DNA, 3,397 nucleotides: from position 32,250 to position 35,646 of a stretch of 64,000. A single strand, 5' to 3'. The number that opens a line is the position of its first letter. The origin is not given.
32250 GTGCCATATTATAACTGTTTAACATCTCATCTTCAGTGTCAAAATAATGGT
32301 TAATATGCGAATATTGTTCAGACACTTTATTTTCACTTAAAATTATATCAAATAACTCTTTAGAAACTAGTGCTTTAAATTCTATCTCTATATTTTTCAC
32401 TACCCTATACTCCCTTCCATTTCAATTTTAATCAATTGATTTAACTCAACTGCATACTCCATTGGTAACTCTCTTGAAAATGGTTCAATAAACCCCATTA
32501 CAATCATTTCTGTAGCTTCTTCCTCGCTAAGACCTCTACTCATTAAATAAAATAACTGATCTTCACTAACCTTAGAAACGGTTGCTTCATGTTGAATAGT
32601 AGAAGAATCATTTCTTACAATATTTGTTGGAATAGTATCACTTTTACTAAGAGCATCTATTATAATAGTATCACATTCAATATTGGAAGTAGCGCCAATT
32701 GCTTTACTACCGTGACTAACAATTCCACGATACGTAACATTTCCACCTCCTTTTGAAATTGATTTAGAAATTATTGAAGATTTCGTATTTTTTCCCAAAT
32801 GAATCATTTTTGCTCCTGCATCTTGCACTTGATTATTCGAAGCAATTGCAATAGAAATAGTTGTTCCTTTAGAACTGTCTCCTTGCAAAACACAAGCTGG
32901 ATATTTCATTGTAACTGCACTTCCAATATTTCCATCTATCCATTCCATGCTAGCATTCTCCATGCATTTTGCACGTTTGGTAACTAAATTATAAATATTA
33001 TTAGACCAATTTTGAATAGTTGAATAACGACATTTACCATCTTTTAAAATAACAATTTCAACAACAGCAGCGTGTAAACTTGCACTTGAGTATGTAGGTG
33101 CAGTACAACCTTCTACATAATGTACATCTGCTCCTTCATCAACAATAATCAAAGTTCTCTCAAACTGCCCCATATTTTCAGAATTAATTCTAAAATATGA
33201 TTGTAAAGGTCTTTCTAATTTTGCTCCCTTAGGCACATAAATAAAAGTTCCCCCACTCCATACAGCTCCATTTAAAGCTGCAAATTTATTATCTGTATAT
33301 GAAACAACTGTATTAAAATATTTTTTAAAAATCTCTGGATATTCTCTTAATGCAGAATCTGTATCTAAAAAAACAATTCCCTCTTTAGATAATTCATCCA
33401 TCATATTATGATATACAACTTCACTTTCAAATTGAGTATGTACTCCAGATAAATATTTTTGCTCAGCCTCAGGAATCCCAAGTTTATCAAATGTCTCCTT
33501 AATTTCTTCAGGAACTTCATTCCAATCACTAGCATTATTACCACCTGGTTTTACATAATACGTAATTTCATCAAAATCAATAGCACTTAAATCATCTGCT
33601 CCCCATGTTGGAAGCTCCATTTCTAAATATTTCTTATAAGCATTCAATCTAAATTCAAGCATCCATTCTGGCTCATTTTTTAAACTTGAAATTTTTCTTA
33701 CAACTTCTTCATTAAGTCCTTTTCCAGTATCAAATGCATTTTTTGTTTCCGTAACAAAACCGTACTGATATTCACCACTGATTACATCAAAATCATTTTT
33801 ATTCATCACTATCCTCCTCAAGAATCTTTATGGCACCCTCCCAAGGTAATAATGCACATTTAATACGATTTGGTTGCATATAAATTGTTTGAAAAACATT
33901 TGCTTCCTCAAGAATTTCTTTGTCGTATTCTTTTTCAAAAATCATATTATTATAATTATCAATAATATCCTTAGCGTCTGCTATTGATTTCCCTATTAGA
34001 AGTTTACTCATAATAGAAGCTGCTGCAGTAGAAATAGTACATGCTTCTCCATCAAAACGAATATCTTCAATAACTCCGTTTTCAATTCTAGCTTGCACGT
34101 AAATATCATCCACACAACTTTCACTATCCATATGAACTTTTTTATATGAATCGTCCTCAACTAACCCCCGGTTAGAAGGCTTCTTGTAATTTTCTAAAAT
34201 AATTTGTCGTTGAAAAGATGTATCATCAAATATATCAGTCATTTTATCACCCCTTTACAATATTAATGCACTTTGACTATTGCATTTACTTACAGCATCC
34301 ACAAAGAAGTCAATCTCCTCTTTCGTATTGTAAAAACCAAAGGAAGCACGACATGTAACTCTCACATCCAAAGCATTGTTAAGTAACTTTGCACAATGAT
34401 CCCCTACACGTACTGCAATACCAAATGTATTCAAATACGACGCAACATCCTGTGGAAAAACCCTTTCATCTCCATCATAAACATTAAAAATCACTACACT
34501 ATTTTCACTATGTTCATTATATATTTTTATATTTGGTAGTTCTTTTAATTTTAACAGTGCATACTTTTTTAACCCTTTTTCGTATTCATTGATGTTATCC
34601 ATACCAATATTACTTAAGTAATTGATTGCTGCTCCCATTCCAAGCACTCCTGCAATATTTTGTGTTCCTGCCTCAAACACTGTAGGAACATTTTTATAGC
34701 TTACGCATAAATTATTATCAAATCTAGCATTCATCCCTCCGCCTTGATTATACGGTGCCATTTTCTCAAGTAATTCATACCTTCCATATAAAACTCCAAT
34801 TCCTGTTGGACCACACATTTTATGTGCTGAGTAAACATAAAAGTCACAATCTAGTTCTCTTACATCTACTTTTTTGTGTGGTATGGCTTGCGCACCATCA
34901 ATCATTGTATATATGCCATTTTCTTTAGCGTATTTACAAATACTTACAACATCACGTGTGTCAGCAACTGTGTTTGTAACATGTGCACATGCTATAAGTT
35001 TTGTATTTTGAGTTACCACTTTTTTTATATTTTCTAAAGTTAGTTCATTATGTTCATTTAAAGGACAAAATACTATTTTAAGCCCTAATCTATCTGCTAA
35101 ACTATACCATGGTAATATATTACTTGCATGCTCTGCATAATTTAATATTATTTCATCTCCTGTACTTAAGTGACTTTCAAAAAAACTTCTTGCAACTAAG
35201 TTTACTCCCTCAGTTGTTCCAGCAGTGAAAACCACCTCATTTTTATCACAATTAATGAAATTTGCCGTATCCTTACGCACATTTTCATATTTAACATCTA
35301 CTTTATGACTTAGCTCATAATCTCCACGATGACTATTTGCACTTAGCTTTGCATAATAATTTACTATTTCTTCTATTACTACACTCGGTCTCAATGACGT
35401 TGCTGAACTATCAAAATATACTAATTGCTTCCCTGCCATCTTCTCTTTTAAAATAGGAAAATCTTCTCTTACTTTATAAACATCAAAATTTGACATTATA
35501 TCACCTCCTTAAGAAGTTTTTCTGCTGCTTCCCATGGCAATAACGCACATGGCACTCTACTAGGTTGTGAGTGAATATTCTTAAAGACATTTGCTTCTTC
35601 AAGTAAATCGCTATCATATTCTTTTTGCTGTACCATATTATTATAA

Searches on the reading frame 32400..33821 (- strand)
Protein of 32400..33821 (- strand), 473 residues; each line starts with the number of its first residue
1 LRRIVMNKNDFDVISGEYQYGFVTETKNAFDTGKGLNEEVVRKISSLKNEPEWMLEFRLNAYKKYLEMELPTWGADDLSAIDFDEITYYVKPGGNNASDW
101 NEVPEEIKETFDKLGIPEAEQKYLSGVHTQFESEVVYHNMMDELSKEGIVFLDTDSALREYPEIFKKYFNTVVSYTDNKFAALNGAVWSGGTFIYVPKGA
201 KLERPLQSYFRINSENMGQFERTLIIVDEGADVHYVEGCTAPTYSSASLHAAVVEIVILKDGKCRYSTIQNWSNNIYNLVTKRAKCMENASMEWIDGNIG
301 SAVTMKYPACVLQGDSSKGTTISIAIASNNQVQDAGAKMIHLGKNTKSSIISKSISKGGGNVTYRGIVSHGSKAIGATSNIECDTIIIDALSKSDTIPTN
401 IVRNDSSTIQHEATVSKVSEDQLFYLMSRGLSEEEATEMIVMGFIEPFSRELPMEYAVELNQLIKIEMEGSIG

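Call 65: search_protein_families(library=pfam, proteins=[window:32400-33821:-], max_evalue=0.0001)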
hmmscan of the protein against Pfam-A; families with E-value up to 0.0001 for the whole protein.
window:32400-33821:- (473 aa): 2 families
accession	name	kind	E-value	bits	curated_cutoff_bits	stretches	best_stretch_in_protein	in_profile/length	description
PF01458.23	SUFBD_core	-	4.4e-79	265.6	27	1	210-444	1-232/232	SUF system FeS cluster assembly, SufBD core domain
PF19295.5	SufBD_N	-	3.3e-11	43.6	23.5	1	51-207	23-171/172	SufBD protein N-terminal region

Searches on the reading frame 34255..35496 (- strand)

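Call 65: search_protein_families(library=pfam, proteins=[window:34255-35496:-], max_evalue=0.0001)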
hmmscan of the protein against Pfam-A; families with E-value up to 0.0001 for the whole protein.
window:34255-35496:- (413 aa): 4 families
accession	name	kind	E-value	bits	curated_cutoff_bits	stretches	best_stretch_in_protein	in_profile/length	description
PF00266.25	Aminotran_5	-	8.5e-123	410.4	21.5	1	26-397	1-370/371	Aminotransferase class-V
PF01053.26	Cys_Met_Meta_PP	-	2.7e-08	33.2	27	1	106-227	84-199/381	Cys/Met metabolism PLP-dependent enzyme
PF01041.23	DegT_DnrJ_EryC1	-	6.5e-06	26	19.8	1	85-206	39-151/360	DegT/DnrJ/EryC1/StrS aminotransferase family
PF01212.27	Beta_elim_lyase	-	2.9e-05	24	27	1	83-247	45-220/288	Beta-eliminating lyase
